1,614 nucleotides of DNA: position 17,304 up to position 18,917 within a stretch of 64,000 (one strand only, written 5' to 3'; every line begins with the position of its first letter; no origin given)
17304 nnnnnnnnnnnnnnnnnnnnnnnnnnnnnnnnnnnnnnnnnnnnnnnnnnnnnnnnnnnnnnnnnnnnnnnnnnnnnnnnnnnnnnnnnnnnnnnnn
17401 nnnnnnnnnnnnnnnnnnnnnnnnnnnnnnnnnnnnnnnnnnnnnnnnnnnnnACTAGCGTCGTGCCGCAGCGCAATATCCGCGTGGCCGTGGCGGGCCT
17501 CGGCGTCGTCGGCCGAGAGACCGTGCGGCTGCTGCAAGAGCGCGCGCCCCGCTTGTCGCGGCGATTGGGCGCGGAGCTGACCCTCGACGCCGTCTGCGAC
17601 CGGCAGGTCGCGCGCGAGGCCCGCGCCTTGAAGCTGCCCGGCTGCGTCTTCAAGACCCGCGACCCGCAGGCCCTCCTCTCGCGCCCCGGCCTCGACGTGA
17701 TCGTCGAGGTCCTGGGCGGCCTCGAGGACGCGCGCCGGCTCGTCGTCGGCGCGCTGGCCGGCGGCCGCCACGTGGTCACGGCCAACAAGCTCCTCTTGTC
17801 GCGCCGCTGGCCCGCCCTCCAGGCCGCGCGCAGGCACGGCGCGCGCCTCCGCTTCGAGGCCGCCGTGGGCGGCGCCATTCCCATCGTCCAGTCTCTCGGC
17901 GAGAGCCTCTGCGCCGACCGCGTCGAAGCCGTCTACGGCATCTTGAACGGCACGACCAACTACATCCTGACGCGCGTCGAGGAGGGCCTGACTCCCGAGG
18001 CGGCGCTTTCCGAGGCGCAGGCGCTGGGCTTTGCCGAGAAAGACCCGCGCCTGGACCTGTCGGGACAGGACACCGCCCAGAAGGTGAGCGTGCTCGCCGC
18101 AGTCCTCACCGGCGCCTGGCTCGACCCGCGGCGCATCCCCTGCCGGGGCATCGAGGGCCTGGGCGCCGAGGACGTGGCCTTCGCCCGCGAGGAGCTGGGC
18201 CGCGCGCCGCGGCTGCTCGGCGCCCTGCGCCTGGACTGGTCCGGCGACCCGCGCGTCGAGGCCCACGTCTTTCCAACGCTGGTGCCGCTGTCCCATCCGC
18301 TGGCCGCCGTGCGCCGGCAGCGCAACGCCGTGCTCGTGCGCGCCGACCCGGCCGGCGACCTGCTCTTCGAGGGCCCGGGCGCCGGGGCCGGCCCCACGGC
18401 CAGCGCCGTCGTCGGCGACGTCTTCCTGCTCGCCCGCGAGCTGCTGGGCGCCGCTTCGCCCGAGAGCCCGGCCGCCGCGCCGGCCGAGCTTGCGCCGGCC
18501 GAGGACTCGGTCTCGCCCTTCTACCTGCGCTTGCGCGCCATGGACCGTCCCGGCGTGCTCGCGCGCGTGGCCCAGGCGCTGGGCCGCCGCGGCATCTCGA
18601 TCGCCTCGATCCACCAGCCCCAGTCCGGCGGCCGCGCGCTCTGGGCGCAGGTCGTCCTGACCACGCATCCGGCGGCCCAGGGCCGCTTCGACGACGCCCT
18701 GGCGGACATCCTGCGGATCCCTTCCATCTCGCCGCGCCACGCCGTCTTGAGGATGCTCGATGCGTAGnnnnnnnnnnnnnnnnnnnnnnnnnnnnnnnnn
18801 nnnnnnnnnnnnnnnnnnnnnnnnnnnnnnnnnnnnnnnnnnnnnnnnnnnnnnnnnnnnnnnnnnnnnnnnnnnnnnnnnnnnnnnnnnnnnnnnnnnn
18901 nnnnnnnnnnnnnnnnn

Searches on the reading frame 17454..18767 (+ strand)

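Call 14: search_protein_families(library=pfam, proteins=[window:17454-18767:+], max_evalue=0.001)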
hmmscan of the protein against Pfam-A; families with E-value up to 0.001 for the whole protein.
window:17454-18767:+ (437 aa): 4 families
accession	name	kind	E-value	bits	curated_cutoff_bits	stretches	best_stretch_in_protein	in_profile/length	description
PF00742.24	Homoserine_dh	-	1.8e-52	178.1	22.9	1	143-323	1-172/173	Homoserine dehydrogenase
PF03447.22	NAD_binding_3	-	4.1e-16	60.2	24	1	15-135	1-116/116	Homoserine dehydrogenase, NAD binding domain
PF01842.31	ACT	-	8.2e-11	41.9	27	1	357-421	2-63/66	ACT domain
PF22629.2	ACT_AHAS_ss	-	0.00043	20.8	27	1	358-387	1-30/67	AHAS small subunit-like ACT domain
